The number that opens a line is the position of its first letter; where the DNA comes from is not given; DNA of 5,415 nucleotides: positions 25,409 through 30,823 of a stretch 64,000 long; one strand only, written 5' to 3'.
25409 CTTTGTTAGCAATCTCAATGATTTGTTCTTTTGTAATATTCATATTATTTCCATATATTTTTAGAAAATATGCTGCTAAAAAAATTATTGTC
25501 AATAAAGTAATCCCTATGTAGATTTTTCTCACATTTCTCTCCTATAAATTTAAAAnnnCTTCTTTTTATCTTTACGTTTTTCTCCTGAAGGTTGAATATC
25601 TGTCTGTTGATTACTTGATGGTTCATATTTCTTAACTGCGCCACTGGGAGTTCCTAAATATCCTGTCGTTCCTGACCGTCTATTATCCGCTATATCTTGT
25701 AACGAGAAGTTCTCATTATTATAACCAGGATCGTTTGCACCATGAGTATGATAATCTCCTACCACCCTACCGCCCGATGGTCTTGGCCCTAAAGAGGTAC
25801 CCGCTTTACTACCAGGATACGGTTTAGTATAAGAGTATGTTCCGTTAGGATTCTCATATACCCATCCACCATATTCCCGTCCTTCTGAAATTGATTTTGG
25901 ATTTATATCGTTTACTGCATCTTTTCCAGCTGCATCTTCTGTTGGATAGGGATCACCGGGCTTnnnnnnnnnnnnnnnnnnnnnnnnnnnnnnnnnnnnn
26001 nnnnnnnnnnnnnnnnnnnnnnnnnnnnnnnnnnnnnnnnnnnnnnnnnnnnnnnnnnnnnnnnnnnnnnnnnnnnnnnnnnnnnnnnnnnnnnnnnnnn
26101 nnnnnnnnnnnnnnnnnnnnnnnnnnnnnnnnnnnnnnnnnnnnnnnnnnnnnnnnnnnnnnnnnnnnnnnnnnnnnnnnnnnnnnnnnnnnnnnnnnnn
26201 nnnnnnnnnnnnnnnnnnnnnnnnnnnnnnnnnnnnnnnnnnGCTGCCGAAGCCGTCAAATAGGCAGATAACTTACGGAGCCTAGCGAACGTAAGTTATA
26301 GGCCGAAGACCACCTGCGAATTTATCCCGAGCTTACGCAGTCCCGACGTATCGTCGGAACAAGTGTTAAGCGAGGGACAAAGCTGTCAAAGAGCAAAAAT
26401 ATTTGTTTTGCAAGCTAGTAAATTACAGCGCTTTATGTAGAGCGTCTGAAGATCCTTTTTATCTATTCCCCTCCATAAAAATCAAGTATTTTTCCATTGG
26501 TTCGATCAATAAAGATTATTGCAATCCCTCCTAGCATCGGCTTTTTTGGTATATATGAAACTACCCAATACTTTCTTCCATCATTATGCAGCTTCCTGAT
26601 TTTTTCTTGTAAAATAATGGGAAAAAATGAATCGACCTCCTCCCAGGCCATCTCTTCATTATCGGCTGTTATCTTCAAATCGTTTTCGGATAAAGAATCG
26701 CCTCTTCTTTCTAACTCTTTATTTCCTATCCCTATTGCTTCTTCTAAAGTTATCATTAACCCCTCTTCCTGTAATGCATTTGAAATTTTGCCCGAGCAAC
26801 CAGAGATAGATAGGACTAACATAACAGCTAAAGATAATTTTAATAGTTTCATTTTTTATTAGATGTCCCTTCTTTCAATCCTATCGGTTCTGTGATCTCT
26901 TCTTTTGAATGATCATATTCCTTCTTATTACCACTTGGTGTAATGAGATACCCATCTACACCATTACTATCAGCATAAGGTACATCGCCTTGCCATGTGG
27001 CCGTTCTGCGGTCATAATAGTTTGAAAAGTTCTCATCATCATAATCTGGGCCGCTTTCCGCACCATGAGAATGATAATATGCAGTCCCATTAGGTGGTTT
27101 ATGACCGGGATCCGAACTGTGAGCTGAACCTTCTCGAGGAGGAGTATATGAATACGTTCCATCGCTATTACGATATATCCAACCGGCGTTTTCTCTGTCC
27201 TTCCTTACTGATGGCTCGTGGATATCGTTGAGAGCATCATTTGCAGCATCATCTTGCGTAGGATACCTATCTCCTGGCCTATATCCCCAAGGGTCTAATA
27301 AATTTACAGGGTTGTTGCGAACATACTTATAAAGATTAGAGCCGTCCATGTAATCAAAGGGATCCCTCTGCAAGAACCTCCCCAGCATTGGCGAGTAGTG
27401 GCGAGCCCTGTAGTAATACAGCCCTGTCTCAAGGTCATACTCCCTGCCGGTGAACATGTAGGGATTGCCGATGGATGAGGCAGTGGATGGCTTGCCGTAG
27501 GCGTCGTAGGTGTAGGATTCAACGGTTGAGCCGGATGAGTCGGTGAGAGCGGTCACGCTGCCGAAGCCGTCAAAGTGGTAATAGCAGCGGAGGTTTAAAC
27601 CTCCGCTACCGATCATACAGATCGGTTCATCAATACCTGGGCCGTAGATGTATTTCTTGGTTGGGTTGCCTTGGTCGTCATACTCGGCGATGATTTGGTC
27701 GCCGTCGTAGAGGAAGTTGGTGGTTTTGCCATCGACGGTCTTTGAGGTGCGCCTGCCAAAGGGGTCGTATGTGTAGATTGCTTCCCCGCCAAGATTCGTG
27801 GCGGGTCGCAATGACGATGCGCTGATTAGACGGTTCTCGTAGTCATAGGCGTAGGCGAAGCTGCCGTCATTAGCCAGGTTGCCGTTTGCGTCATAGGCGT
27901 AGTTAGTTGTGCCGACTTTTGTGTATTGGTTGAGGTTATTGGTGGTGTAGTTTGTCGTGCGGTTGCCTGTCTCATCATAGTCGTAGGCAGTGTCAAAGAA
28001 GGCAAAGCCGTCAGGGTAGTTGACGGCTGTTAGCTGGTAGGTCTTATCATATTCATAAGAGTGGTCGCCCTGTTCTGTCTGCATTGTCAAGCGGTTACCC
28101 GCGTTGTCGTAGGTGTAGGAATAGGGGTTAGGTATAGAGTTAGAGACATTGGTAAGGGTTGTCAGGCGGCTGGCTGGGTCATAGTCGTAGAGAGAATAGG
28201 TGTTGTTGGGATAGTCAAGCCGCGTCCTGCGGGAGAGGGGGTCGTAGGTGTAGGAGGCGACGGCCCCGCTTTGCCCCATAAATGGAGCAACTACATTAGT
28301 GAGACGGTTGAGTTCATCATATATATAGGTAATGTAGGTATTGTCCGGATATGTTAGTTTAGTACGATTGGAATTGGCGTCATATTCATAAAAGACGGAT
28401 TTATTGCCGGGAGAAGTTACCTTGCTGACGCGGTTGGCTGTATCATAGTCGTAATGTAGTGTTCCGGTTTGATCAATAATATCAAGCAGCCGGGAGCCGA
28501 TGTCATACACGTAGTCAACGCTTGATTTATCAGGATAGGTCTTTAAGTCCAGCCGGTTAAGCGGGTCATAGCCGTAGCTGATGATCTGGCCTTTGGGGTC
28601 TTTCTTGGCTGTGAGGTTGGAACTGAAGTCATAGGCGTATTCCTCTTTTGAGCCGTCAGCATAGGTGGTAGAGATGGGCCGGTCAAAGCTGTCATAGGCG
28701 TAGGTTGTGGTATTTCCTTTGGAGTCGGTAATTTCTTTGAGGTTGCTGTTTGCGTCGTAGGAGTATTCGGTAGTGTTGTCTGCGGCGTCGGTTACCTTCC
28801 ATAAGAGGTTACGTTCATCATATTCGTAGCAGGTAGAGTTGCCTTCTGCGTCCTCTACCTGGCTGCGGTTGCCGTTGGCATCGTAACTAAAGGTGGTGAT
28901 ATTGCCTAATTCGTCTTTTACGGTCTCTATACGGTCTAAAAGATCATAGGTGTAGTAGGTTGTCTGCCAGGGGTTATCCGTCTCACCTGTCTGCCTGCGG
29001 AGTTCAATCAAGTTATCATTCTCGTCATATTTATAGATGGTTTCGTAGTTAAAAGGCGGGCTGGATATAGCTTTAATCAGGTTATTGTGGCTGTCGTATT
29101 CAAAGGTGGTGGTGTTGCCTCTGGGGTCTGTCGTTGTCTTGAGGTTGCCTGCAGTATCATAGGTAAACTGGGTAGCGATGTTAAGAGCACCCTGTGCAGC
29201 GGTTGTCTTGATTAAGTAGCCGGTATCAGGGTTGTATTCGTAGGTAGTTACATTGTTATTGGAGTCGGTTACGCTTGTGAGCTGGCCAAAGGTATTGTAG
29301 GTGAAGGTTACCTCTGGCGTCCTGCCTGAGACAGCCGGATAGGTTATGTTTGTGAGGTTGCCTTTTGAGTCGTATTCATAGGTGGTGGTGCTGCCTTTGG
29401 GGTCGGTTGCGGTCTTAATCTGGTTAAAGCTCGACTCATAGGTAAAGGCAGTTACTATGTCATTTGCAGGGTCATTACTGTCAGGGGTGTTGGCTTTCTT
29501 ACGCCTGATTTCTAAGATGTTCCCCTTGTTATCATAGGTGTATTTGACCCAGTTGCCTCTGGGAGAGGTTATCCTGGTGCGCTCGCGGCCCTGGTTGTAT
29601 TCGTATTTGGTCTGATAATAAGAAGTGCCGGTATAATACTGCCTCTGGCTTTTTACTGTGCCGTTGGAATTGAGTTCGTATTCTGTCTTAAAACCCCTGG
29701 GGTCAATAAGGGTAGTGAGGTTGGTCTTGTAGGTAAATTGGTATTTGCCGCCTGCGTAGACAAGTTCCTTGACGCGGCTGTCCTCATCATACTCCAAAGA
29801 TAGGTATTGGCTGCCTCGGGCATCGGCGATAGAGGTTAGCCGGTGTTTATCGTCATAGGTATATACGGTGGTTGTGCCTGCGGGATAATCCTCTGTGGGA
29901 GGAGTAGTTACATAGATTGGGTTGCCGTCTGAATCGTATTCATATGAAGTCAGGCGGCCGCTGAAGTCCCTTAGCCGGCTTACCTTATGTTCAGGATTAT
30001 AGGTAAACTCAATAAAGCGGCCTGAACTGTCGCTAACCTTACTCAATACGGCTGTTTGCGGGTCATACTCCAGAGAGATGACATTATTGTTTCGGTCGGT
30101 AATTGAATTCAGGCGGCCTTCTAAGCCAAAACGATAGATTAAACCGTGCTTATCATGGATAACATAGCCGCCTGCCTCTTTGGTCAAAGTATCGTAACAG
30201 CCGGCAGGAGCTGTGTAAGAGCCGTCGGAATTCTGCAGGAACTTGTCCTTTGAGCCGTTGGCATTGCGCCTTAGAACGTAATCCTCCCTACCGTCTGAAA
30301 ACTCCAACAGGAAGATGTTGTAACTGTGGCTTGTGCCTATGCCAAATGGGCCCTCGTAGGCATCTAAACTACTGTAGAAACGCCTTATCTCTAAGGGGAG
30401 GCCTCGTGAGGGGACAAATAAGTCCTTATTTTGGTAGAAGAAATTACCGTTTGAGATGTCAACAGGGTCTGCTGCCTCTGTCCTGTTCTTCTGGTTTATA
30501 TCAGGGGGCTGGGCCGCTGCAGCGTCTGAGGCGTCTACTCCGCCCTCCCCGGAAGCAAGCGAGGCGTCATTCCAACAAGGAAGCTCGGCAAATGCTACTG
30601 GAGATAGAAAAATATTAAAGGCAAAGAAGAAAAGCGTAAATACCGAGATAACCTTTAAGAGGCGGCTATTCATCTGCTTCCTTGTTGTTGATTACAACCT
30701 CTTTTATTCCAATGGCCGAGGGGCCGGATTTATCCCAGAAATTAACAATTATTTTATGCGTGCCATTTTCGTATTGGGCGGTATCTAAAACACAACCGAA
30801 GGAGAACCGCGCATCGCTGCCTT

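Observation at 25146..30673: RHS locus with a displaced orphan toxin tip: full RHS (DUF4329-like tip) and lipoprotein, plus an orphan RHS-CT with a divergent DUF4329-like tip and its own homologous lipoprotein, bounded by a 214-bp direct repeat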

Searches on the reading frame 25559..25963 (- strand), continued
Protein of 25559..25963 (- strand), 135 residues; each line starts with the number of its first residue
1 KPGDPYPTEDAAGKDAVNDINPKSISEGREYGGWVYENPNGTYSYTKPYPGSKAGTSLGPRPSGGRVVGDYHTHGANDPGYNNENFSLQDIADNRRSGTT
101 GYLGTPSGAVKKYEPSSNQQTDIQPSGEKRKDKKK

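Call 48: find_related_loci(query=A2, collection=metagenome_contigs, flank=4000)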
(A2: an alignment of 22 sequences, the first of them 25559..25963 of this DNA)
Query A2 (135 aa) in metagenome_contigs; peptide patterns used: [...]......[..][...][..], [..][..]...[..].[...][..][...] (x = any residue, [..] = any of these).
256 stretches matched a pattern; 130 encode a relative of the query (tblastn E <= 1e-3); the best 80 are kept; 80 distinct loci.
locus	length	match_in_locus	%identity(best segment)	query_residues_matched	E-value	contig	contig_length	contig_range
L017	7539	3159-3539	68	1-127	1e-54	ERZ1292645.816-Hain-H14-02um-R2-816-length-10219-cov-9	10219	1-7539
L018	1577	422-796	67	1-125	6e-54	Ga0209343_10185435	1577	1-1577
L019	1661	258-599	70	2-115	1e-50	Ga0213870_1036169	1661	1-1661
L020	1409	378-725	62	1-115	2e-43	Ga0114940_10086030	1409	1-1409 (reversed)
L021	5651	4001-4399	58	2-135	3e-42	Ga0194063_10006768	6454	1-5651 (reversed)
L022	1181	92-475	56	2-132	5e-44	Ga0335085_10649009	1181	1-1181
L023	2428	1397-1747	60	1-117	4e-40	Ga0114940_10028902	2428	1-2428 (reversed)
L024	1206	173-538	56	2-123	2e-40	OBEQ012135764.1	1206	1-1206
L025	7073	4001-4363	58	1-121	1e-37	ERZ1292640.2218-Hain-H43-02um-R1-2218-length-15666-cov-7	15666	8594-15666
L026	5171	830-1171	58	2-115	2e-35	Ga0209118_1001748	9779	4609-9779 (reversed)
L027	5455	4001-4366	52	1-123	2e-35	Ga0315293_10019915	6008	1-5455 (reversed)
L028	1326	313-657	57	1-115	1e-35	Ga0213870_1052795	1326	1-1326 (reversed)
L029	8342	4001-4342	55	2-115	2e-34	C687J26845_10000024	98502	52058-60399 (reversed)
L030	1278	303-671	53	1-123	9e-35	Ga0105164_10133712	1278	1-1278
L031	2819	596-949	55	1-115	1e-33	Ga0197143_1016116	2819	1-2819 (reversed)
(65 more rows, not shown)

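Call 77: search_protein_families(library=pfam, proteins=[L006:77-1618:+, L006:679-1641:+, L006:1678-2577:+], max_evalue=0.01)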
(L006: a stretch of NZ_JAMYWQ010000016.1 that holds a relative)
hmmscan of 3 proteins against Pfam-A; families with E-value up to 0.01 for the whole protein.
L006:77-1618:+ (513 aa): 4 families
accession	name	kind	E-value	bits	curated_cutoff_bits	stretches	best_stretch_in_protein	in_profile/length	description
PF22178.3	Gp5_trimer_C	-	2.2e-41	141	30.9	2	275-391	1-107/112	Bacteriophage T4 gp5 C-terminal trimerisation domain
PF05954.17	Phage_GPD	-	9.4e-33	114.1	30.1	1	3-124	182-304/305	Phage tail baseplate hub (GPD)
PF04717.18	Phage_base_V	-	8e-16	58.6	23.8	1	190-258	11-75/75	Type VI secretion system/phage-baseplate injector OB domain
PF20093.5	DUF6484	-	0.0015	19.6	27.6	1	234-255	38-59/61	Domain of unknown function (DUF6484)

L006:679-1641:+ (320 aa): 0 families

L006:1678-2577:+ (300 aa): 1 family
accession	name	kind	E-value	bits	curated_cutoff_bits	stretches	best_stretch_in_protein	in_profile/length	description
PF20148.4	DUF6531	-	6.9e-17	62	24.1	1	45-125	1-74/74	Domain of unknown function (DUF6531)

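Call 87: find_homologous_proteins(query=L006:6384-6698:+, max_evalue=0.001)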
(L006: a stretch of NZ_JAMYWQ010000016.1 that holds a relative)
Query L006:6384-6698:+ (104 aa): 2 proteins with E <= 0.001 among 3 candidates.
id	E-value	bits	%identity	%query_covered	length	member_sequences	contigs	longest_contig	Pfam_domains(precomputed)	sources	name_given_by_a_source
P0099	3.1e-60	218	100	100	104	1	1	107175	PF15631.12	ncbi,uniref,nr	ncbi:YbbC/YhhH family protein [Serratia nevei]|uniref:NTF2 fold immunity protein n=1 Tax=Serratia ne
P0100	2.8e-10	58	36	98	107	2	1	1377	PF15631.12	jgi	jgi:hypothetical protein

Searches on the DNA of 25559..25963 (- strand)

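Call 73: search_dna_similar(query=L006:5900-6698:+, collection=ecoli_genomes, mode=distant, max_rows=8)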
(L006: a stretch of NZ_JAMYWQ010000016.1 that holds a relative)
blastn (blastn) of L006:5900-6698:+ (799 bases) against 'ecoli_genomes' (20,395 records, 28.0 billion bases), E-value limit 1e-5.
No match.

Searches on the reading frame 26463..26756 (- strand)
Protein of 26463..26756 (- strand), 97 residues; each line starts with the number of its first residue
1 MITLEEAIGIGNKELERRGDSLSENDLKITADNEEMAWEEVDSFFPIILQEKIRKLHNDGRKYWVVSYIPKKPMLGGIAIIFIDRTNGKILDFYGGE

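Call 69: find_encoding_contigs(protein=window:26463-26756:-, flank=3000, max_places=4)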
Protein window:26463-26756:- (97 aa): no gene with exactly this product is on record in the collection.

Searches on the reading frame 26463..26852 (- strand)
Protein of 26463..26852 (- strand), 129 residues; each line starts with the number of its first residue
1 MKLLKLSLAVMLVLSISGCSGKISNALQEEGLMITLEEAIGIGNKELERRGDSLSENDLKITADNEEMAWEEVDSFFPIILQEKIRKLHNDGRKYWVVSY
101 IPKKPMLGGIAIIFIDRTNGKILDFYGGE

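Call 5: search_protein_families(library=pfam, proteins=[window:26463-26852:-], max_evalue=0.01)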
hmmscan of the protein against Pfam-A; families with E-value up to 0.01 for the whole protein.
window:26463-26852:- (129 aa): 1 family
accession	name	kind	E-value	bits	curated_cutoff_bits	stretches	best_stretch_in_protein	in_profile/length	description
PF15631.11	Imm-NTF2-2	-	4.3e-07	30.4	26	1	92-128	31-67/68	NTF2 fold immunity protein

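Call 6: search_protein_families(library=ncbifam, proteins=[window:26463-26852:-], max_evalue=0.01)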
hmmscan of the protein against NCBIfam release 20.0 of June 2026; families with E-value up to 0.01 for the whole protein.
window:26463-26852:- (129 aa): 0 families

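Call 13: search_solved_structures(query=window:26463-26852:-, max_evalue=1, show_alignments=2)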
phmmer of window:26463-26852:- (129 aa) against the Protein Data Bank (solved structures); distinct sequences matched with E-value up to 1: 0.

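Call 22: find_encoding_contigs(protein=window:26463-26852:-, flank=10000, max_places=6)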
Protein window:26463-26852:- (129 aa): no gene with exactly this product is on record in the collection.

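Call 70: find_encoding_contigs(protein=window:26463-26822:-, flank=3000, max_places=4)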
Protein window:26463-26822:- (119 aa): 1 contig read that carries it; 1 place shown.
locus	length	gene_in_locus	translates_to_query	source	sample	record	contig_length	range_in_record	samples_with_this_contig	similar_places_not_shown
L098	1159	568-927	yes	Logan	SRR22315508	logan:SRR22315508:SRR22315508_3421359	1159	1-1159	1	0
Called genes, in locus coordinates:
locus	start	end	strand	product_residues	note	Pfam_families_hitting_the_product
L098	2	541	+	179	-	?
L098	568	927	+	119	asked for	PF15631:Imm-NTF2-2 (weak)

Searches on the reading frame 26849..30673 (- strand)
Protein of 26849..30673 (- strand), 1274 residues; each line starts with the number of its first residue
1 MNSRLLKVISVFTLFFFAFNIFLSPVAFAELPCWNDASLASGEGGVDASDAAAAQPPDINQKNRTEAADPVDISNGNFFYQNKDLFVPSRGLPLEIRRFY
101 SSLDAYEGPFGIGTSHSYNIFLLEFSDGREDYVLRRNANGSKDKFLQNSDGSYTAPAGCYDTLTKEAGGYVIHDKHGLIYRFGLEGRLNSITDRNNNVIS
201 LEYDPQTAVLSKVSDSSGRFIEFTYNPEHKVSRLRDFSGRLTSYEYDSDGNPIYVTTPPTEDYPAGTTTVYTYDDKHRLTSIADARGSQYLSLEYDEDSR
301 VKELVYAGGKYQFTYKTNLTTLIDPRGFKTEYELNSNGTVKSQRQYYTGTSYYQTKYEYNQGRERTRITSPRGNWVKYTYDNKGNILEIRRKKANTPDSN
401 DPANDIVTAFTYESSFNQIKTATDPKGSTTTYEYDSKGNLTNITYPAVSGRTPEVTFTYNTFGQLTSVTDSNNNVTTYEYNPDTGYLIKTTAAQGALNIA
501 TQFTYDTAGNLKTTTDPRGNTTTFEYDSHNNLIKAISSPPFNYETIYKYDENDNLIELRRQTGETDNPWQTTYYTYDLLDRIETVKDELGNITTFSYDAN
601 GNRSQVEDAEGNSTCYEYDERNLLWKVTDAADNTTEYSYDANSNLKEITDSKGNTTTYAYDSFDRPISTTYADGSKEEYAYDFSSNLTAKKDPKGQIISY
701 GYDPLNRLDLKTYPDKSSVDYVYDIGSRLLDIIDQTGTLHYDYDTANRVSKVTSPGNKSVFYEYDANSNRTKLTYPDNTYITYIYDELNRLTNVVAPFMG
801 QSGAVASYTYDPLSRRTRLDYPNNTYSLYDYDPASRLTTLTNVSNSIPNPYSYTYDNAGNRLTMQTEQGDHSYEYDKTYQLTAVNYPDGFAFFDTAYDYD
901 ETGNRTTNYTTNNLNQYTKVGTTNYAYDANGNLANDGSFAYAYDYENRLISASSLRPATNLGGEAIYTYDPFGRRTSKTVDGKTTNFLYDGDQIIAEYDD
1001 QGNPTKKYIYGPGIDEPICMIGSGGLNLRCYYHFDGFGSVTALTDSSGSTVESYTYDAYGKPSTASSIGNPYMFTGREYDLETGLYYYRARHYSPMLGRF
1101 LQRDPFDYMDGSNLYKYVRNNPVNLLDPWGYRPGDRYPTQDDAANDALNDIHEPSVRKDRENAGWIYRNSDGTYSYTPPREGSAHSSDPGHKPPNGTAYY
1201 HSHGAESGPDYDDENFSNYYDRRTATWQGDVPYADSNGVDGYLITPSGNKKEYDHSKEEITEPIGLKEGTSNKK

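Call 5: search_protein_families(library=pfam, proteins=[window:26849-30673:-], max_evalue=0.01)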
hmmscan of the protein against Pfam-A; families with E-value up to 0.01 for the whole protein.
window:26849-30673:- (1274 aa): 4 families
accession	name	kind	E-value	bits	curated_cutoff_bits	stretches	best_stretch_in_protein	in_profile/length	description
PF05593.20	RHS_repeat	-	2.3e-91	299.1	22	11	639-675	1-37/38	RHS Repeat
PF14220.11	DUF4329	-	7e-19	68.3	28.6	1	1141-1261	1-112/116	Domain of unknown function (DUF4329)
PF20148.4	DUF6531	-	1.9e-14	54.2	24.1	1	69-141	2-70/74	Domain of unknown function (DUF6531)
PF25023.1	TEN_YD-shell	-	0.00037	19.1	50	1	408-447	104-143/909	Teneurin YD-shell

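Call 6: search_protein_families(library=ncbifam, proteins=[window:26849-30673:-], max_evalue=0.01)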
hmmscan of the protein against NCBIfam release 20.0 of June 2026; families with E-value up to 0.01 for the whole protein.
window:26849-30673:- (1274 aa): 3 families
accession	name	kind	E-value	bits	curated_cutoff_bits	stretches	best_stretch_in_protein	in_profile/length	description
TIGR01643.1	YD_repeat_2x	repeat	2.6e-61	201.8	15.8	8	618-659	1-42/42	YD repeat-containing protein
NF041261.1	RHS_core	equivalog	2.8e-50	171.2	2000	5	404-749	425-758/1261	RHS element core protein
TIGR03696.1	Rhs_assc_core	domain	8.5e-24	83.9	32.5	1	1056-1130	1-75/76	RHS repeat-associated core domain-containing protein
